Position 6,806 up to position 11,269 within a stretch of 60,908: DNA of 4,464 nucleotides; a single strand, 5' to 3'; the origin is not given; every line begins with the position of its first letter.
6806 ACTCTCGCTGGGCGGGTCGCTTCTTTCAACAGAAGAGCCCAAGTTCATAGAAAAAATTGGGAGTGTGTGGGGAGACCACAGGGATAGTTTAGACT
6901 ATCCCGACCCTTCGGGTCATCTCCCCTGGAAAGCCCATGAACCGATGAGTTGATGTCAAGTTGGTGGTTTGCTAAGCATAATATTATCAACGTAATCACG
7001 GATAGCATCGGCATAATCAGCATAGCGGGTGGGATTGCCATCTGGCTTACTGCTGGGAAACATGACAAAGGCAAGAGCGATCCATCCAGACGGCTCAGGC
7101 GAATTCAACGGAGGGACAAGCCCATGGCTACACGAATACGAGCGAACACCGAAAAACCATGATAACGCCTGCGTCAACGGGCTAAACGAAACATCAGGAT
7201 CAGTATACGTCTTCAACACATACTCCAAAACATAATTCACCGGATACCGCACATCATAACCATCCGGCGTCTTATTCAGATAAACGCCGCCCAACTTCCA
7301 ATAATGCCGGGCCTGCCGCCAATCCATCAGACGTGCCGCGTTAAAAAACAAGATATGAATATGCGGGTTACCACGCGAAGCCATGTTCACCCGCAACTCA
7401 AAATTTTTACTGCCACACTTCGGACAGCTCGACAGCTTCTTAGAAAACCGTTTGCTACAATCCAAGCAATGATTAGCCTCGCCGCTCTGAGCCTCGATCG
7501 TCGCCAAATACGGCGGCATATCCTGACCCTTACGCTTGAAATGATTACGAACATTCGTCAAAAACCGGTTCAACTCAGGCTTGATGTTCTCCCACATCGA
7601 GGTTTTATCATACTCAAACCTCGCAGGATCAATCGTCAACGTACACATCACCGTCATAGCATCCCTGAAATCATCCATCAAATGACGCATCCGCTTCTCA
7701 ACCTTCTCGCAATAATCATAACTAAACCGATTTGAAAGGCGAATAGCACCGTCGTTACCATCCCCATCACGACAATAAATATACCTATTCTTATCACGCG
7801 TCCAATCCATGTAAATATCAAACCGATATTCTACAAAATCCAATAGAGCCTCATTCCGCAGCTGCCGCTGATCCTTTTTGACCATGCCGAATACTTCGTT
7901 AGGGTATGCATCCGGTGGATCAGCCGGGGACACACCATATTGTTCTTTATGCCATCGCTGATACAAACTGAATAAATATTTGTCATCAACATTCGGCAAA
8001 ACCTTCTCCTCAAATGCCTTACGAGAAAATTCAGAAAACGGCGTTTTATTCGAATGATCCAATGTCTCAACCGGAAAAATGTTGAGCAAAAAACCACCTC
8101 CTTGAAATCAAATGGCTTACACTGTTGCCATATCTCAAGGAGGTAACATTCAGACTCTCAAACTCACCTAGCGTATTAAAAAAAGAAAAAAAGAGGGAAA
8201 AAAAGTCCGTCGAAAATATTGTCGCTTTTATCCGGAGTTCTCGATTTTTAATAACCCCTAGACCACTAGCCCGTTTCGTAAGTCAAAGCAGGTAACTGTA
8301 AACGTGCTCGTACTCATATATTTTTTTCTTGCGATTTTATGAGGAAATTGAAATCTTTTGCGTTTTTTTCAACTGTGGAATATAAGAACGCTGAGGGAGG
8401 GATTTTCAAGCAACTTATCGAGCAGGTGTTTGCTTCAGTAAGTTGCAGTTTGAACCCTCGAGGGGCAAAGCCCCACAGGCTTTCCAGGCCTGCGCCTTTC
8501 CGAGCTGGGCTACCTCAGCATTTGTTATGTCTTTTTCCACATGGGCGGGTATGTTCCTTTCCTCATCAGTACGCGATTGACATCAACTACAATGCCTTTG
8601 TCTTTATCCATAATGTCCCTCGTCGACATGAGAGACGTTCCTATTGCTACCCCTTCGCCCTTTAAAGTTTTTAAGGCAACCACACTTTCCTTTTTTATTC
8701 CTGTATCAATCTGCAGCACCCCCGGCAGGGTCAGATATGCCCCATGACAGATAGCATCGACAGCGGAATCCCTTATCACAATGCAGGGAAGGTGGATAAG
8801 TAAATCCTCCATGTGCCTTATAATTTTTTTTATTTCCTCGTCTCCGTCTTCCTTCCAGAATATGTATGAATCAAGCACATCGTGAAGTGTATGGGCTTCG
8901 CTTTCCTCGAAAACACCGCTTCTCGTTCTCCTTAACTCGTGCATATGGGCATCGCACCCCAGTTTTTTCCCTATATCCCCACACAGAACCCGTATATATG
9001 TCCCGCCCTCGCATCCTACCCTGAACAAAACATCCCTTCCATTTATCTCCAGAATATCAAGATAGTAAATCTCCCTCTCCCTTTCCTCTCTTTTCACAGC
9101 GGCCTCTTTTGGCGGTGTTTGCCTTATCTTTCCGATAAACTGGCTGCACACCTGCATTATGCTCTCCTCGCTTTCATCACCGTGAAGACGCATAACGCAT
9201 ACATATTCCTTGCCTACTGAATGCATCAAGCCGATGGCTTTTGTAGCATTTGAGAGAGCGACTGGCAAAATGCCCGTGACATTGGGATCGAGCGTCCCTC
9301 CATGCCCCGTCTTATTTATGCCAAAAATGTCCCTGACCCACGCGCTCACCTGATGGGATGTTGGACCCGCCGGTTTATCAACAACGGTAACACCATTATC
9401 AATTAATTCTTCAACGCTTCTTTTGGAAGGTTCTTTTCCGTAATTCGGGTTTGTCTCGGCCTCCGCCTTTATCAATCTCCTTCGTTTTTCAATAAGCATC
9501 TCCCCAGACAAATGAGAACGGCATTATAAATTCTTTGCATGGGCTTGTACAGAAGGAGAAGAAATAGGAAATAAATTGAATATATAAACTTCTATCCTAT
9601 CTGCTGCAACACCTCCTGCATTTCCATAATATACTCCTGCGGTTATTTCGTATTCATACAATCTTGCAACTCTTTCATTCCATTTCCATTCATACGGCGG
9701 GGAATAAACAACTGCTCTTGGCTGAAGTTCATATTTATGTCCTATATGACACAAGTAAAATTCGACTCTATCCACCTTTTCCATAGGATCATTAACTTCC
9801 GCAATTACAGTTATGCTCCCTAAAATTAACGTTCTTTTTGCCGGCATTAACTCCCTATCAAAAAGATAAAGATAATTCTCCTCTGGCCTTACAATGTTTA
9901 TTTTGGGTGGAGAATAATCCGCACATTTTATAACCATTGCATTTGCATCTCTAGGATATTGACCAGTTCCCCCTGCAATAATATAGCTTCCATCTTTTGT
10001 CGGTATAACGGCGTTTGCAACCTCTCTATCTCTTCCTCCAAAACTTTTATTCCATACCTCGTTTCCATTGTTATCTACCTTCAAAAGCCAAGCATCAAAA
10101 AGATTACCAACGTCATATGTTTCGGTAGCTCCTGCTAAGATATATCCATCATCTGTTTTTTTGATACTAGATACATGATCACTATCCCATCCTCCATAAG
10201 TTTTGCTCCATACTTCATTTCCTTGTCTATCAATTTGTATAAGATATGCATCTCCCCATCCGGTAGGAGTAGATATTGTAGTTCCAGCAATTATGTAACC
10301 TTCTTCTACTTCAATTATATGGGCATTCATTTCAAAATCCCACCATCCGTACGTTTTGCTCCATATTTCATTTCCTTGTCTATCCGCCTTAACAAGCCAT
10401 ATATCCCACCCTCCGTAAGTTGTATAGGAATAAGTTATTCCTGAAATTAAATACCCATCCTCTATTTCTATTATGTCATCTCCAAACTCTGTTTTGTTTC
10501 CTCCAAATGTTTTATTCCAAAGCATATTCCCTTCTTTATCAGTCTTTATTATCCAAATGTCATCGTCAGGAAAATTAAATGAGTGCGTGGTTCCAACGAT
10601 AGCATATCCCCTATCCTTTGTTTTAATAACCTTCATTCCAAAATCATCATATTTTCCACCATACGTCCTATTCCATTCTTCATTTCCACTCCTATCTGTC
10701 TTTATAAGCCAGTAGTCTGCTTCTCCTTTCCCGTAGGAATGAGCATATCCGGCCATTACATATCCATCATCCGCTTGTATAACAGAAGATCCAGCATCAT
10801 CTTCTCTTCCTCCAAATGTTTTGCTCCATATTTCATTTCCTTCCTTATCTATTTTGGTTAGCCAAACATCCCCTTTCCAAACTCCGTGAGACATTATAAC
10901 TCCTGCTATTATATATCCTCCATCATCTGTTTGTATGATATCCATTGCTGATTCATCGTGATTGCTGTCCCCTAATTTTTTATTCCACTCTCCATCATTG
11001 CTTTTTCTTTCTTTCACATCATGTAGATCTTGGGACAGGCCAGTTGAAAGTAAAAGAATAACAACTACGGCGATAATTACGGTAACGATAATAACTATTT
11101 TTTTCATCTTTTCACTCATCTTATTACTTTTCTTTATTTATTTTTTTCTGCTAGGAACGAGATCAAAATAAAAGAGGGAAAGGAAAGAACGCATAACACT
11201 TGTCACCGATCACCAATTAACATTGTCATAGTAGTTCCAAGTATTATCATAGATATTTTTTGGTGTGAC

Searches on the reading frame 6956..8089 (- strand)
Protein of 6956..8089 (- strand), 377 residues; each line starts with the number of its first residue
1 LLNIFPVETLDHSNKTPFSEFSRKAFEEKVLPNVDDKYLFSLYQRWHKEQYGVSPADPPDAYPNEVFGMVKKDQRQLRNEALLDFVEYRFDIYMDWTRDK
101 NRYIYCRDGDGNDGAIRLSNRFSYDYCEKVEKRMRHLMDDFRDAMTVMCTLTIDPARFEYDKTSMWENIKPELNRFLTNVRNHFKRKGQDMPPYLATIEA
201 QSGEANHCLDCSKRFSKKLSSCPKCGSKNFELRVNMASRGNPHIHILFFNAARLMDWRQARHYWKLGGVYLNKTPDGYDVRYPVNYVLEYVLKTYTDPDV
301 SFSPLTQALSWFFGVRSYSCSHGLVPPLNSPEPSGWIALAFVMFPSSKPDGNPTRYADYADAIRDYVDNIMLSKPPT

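Call 64: search_protein_families(library=pfam, proteins=[window:6956-8089:-], max_evalue=0.00001)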
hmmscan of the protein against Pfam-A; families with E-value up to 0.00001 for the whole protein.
window:6956-8089:- (377 aa): 1 family
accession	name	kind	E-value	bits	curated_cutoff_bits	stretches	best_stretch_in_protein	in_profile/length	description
PF23343.2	REP_ORF2-G2P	-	4.2e-10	40.2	27.8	0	232-294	41-98/99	Replication-associated protein ORF2/G2P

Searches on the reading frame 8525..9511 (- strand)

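Call 64: search_protein_families(library=pfam, proteins=[window:8525-9511:-], max_evalue=0.00001)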
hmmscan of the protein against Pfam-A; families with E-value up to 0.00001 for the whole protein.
window:8525-9511:- (328 aa): 4 families
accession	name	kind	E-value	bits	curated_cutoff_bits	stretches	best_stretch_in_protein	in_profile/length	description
PF01509.24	TruB_N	-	5.8e-26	92.1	27.3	1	60-173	1-149/149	TruB family pseudouridylate synthase (N terminal domain)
PF16198.10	TruB_C_2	-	6.6e-22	77.9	29.3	1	174-238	1-65/66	tRNA pseudouridylate synthase B C-terminal domain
PF01472.26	PUA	-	1e-18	67.4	24.8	1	244-315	3-74/74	PUA domain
PF08068.17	DKCLD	-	4e-14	52.9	27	1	8-55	10-57/58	DKCLD (NUC011) domain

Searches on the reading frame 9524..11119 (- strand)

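Call 64: search_protein_families(library=pfam, proteins=[window:9524-11119:-], max_evalue=0.00001)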
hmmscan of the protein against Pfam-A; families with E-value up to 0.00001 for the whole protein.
window:9524-11119:- (531 aa): 1 family
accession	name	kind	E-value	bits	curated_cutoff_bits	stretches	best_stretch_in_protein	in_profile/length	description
PF03272.18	Mucin_bdg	-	4.1e-07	30.3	27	0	176-225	28-79/116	Putative mucin or carbohydrate-binding module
